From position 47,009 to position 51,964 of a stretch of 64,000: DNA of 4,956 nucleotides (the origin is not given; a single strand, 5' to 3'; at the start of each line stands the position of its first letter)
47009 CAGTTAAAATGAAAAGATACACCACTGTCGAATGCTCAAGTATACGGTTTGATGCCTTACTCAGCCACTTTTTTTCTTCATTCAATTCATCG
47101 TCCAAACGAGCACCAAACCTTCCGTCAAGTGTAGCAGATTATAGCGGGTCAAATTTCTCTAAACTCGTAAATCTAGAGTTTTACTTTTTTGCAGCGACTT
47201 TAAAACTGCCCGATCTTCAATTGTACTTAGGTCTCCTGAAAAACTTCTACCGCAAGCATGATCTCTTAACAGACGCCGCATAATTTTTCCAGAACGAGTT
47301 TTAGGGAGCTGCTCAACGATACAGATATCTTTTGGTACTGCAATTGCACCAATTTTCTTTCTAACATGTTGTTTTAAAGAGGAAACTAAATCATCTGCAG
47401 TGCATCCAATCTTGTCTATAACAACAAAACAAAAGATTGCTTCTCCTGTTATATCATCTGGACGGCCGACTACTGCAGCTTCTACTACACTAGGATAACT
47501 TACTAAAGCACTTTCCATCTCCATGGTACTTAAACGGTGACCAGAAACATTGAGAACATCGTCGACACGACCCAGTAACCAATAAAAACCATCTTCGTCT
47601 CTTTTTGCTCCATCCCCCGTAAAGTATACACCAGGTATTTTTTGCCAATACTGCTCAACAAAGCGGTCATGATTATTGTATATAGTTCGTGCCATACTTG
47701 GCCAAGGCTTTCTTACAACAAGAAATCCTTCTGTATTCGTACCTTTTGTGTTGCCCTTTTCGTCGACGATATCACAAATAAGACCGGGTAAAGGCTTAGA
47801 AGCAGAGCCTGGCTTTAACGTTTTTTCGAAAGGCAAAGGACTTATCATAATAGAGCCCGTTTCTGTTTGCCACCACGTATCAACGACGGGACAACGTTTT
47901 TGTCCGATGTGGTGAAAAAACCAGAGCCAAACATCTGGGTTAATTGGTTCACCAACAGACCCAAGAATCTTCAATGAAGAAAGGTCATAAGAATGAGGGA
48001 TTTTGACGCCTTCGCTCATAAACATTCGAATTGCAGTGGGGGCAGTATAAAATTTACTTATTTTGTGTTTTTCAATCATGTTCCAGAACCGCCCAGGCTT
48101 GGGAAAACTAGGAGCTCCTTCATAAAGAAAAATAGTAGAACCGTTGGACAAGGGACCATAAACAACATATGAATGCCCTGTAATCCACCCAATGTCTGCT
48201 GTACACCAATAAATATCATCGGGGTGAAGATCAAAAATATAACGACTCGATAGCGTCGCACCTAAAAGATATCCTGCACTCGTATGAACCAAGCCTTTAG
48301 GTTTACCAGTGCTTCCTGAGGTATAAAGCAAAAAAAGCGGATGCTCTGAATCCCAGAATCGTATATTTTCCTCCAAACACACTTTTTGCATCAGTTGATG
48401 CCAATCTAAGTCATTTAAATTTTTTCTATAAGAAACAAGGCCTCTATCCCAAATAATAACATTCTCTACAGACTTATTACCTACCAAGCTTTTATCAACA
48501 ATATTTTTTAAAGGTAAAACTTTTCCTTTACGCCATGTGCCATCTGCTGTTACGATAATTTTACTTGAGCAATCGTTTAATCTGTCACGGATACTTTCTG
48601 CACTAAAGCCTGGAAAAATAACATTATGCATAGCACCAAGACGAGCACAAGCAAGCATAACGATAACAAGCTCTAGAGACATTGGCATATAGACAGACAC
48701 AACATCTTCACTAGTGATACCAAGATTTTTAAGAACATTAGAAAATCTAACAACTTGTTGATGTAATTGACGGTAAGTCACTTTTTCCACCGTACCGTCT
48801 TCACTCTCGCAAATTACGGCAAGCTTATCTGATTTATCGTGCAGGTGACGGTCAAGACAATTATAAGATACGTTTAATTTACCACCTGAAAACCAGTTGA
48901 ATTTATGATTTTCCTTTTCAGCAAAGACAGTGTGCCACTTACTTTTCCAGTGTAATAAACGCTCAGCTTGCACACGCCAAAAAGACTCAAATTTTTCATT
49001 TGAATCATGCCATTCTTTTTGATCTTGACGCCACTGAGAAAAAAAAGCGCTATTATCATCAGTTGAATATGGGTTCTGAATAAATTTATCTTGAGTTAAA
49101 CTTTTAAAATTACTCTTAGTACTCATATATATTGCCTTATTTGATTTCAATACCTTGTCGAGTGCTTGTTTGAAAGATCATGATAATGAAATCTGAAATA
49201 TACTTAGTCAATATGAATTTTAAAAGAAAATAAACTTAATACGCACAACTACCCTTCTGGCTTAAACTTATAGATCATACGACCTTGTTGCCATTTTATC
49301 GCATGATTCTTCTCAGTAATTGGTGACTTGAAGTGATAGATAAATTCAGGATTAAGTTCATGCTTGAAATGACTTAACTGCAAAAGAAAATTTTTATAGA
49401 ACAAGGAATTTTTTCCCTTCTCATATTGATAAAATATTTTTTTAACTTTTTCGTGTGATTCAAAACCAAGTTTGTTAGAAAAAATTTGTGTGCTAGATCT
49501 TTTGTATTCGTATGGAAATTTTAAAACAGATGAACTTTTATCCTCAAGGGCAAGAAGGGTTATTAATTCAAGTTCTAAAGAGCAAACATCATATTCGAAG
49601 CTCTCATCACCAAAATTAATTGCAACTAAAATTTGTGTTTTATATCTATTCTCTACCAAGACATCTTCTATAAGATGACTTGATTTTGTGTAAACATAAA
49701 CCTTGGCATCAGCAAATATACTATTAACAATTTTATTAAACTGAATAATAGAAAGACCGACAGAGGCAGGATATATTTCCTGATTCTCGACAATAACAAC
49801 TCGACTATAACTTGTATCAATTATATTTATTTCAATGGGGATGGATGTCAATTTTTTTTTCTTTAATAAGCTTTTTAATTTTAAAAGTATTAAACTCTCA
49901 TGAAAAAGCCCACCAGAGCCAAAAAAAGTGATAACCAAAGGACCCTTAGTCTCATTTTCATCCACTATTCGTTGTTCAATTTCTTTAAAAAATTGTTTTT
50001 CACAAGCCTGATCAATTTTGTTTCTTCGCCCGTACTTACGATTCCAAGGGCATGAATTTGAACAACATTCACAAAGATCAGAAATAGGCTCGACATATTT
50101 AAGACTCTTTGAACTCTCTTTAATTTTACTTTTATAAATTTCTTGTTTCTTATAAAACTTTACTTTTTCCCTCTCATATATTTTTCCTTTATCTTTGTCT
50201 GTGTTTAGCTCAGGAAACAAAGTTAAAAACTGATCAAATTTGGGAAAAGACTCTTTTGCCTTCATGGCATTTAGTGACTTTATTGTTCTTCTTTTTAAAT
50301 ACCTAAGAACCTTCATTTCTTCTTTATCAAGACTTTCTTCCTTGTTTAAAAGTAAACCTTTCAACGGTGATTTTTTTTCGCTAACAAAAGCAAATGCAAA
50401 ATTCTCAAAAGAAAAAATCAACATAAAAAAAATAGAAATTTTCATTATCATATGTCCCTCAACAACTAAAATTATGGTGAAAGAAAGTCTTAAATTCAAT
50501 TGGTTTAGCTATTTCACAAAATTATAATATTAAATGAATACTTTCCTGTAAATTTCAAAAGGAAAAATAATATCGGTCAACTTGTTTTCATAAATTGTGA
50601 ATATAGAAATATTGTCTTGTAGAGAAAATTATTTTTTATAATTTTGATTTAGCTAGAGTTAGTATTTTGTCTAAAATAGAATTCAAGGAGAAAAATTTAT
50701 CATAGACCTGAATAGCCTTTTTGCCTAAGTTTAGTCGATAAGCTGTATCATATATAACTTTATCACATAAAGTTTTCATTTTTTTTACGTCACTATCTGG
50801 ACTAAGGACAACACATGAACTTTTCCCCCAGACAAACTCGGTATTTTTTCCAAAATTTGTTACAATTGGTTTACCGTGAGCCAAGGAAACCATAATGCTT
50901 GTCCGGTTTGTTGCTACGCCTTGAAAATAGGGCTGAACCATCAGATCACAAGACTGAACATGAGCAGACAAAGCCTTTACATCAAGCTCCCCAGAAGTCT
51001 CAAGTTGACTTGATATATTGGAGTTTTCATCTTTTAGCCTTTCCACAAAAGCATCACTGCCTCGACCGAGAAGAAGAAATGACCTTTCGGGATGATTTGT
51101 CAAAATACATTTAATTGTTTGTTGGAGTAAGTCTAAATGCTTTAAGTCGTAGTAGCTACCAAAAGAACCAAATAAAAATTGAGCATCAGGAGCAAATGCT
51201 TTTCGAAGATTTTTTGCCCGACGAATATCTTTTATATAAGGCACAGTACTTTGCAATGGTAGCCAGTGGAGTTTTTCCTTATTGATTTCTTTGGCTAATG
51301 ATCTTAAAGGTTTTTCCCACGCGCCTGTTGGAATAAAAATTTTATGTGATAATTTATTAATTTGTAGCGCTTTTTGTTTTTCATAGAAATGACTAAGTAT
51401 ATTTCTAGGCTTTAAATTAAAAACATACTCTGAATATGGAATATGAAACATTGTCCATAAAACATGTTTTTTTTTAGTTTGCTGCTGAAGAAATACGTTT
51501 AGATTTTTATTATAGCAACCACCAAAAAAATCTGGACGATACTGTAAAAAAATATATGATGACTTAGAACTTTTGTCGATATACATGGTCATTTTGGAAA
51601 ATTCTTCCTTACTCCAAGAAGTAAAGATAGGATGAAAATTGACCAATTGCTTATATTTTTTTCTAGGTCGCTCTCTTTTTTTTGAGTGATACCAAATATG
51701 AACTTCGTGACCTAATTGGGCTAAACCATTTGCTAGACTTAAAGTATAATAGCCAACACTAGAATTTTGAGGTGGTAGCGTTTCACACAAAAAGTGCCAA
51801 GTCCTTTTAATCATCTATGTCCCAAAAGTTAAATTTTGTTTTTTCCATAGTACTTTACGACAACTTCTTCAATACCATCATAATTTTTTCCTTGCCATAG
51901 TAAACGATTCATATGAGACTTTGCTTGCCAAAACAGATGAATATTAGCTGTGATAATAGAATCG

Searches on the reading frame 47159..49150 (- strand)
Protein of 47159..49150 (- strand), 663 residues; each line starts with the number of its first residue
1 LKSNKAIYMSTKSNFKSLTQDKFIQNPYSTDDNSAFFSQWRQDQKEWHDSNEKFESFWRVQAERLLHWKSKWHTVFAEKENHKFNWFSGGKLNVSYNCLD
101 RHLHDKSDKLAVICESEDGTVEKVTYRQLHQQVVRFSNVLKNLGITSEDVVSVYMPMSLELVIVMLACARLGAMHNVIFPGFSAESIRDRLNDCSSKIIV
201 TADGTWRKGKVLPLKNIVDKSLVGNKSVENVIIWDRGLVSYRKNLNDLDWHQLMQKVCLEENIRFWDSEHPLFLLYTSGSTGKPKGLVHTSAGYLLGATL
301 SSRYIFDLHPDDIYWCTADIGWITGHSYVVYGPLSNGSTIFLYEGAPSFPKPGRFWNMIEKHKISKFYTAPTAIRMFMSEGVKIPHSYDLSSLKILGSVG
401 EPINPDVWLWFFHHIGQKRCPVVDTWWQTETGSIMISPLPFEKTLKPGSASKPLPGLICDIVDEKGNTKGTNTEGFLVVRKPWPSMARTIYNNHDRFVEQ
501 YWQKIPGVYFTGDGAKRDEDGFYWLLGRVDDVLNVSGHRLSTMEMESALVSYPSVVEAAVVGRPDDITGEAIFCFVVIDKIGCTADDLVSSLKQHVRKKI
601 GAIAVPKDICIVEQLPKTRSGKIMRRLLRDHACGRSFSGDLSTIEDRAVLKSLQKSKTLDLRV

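Call 68: search_protein_families(library=pfam, proteins=[window:47159-49150:-], max_evalue=0.001)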
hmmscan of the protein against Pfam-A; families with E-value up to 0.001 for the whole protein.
window:47159-49150:- (663 aa): 3 families
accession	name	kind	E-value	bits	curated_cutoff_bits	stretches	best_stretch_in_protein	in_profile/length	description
PF00501.34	AMP-binding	-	4.7e-84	282.8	29.9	1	100-487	2-380/384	AMP-binding enzyme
PF13193.12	AMP-binding_C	-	5e-26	91.9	24.5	1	544-622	1-76/76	AMP-binding enzyme C-terminal domain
PF16177.11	ACAS_N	-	1.2e-14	54.2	27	1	45-98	3-55/55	Acetyl-coenzyme A synthetase N-terminus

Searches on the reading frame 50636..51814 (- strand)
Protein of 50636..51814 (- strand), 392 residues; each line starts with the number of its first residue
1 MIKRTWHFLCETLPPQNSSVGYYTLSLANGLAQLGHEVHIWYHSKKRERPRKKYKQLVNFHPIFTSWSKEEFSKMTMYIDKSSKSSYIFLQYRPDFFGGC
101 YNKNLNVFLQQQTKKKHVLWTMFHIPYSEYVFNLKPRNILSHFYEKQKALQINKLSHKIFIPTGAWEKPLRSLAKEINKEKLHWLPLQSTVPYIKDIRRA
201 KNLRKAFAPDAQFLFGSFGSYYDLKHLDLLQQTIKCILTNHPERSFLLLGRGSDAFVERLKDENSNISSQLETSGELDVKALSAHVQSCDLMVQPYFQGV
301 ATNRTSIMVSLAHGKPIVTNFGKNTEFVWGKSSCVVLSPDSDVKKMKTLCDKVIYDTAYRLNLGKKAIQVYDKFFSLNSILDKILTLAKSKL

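Call 68: search_protein_families(library=pfam, proteins=[window:50636-51814:-], max_evalue=0.001)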
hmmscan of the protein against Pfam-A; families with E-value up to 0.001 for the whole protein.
window:50636-51814:- (392 aa): 3 families
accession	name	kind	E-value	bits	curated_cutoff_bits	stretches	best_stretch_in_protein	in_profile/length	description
PF13692.12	Glyco_trans_1_4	-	5.1e-07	30.5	27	1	215-346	4-132/142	Glycosyl transferases group 1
PF00534.26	Glycos_transf_1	-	5e-06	26.6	26.4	1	202-369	5-171/172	Glycosyl transferases group 1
PF13439.12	Glyco_transf_4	-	9.2e-05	23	28.5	1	20-128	4-108/170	Glycosyltransferase Family 4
